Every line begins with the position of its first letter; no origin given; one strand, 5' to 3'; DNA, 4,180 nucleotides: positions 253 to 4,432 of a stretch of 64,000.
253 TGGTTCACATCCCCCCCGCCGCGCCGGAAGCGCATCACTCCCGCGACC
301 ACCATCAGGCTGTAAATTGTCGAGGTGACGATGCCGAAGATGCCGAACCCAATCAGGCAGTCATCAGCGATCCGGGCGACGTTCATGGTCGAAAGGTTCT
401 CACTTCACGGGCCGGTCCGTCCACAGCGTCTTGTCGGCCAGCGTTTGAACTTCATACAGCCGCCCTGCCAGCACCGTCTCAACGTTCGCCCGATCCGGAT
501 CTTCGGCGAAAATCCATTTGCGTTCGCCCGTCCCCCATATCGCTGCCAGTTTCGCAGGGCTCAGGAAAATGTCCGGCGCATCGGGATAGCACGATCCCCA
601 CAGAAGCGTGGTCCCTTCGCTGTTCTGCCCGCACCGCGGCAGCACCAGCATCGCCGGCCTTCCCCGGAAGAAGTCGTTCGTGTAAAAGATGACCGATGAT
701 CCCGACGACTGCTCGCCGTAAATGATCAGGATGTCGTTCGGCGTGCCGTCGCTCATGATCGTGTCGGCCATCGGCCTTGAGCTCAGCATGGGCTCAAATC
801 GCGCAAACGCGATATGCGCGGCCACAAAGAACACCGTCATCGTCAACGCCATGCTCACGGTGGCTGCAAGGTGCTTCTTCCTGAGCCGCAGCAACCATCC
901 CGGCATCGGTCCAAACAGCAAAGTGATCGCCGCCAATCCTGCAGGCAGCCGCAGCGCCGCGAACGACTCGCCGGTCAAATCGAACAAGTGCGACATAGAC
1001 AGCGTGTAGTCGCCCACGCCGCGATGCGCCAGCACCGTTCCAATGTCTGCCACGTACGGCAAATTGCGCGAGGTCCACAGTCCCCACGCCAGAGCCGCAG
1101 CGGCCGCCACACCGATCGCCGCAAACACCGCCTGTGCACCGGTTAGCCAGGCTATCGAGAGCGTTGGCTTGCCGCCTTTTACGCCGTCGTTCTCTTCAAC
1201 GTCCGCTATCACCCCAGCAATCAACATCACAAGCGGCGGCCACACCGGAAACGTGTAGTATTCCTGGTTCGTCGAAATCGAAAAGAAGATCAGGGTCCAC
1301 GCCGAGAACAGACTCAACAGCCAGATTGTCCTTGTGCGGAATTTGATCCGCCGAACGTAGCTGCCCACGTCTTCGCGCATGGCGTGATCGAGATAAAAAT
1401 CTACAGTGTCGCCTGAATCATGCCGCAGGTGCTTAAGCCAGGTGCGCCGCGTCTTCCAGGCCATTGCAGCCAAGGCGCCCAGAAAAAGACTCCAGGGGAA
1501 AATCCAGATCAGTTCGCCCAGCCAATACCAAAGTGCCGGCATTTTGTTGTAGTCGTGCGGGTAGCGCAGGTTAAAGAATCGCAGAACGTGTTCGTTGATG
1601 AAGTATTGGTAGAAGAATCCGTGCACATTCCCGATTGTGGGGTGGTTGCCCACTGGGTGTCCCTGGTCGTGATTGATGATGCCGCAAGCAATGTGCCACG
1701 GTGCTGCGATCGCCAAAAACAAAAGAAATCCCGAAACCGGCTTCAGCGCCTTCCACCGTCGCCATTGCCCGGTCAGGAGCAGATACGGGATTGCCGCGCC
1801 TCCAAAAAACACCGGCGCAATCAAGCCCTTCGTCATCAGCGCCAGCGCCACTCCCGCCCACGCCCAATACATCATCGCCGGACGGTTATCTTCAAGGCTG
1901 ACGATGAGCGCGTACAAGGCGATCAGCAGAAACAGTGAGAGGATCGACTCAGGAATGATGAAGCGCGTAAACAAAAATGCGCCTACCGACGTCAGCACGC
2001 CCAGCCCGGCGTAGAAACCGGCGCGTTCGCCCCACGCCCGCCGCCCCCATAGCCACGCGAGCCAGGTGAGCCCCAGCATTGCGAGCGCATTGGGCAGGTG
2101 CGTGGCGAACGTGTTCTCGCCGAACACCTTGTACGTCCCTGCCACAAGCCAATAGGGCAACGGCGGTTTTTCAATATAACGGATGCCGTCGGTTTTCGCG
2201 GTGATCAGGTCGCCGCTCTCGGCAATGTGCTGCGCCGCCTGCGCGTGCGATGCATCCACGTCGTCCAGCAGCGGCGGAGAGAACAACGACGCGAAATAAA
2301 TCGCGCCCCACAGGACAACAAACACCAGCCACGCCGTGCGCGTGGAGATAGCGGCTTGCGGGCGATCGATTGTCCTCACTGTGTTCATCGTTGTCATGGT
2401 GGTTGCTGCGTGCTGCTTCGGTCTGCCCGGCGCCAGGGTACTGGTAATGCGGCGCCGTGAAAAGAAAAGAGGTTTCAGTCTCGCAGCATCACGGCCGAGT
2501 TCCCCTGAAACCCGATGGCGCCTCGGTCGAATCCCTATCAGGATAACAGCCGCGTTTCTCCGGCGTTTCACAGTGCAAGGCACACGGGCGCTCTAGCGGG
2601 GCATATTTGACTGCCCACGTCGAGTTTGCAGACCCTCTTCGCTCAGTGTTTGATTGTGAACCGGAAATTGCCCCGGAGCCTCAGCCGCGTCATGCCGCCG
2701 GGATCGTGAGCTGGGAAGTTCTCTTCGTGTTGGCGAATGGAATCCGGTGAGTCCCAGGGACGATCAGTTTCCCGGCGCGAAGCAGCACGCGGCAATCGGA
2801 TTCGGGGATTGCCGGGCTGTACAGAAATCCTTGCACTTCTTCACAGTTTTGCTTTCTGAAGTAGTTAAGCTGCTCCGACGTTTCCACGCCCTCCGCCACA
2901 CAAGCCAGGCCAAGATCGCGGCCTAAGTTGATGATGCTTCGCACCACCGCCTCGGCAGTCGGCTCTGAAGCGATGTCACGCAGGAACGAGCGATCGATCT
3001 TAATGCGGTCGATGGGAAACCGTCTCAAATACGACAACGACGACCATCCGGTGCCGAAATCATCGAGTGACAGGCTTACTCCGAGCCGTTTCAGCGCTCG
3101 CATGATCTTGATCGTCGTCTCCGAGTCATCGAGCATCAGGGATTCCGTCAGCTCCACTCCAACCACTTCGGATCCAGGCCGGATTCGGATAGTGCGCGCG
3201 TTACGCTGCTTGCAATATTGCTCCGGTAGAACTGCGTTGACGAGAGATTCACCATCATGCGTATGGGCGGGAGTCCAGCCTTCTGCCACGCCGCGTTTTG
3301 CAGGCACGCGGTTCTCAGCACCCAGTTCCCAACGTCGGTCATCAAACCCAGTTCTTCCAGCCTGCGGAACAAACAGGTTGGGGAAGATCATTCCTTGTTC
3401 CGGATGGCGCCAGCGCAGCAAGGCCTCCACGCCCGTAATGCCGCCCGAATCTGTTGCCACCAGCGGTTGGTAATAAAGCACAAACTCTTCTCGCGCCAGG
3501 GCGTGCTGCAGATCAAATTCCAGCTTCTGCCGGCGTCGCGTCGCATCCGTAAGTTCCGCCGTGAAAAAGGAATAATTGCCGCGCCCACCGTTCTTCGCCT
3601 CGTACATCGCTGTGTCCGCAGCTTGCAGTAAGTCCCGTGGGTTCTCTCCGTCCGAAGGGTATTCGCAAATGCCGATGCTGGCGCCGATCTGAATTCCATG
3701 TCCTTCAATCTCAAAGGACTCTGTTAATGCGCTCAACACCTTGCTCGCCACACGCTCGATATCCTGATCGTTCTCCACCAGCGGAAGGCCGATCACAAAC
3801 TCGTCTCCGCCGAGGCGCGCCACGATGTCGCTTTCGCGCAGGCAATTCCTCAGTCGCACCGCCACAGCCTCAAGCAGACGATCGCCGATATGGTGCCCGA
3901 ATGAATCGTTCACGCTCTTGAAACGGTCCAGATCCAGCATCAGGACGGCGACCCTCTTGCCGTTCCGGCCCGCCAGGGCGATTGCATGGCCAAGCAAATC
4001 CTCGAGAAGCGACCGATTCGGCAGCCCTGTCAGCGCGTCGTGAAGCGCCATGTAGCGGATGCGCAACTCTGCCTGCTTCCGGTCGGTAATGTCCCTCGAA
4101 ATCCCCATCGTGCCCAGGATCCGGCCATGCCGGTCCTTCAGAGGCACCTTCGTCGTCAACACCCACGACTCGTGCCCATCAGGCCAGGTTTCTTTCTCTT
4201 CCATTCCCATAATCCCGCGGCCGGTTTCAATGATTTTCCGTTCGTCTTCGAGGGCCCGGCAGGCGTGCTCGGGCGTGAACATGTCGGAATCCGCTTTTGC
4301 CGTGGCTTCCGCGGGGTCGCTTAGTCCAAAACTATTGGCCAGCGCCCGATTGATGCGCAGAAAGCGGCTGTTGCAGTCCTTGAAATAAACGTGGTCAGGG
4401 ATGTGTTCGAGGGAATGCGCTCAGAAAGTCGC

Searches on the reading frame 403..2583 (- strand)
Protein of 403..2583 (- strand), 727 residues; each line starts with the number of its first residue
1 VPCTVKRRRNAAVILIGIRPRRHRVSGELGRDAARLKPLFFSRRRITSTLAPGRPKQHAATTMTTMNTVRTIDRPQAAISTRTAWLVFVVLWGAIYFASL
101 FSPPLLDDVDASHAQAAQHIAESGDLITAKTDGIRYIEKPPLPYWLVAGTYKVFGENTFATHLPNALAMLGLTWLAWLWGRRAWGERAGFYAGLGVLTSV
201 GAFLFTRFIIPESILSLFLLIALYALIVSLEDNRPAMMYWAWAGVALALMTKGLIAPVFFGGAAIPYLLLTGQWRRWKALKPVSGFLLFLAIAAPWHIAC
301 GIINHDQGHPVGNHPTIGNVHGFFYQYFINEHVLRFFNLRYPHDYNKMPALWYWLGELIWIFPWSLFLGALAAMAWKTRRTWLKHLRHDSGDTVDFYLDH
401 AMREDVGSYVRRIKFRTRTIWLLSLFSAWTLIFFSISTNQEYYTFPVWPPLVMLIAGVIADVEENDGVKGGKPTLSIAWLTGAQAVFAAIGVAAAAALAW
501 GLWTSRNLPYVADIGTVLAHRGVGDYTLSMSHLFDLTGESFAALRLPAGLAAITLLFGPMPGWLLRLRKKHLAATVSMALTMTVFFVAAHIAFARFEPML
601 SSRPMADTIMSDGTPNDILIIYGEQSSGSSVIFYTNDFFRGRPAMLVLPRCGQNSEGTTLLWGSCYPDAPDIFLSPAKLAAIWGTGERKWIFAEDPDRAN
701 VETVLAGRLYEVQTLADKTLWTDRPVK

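Call 57: search_protein_families(library=pfam, proteins=[window:403-2583:-], max_evalue=0.0001)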
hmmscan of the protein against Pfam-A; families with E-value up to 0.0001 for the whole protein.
window:403-2583:- (727 aa): 1 family
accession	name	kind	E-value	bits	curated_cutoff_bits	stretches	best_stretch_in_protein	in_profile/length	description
PF13231.12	PMT_2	-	5.5e-20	72.6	26.1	1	139-297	2-158/160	Dolichyl-phosphate-mannose-protein mannosyltransferase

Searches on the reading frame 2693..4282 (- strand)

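Call 57: search_protein_families(library=pfam, proteins=[window:2693-4282:-], max_evalue=0.0001)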
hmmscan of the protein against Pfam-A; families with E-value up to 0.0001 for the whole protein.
window:2693-4282:- (530 aa): 3 families
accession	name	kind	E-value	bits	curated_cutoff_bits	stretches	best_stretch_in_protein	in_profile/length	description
PF00563.25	EAL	-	3.4e-53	180.9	31.3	2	372-490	117-235/236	EAL domain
PF00990.26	GGDEF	-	1.3e-51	175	23.8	1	79-235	1-160/161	Diguanylate cyclase, GGDEF domain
PF08448.16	PAS_4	-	3.1e-09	37.5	23.1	1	2-70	44-110/110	PAS fold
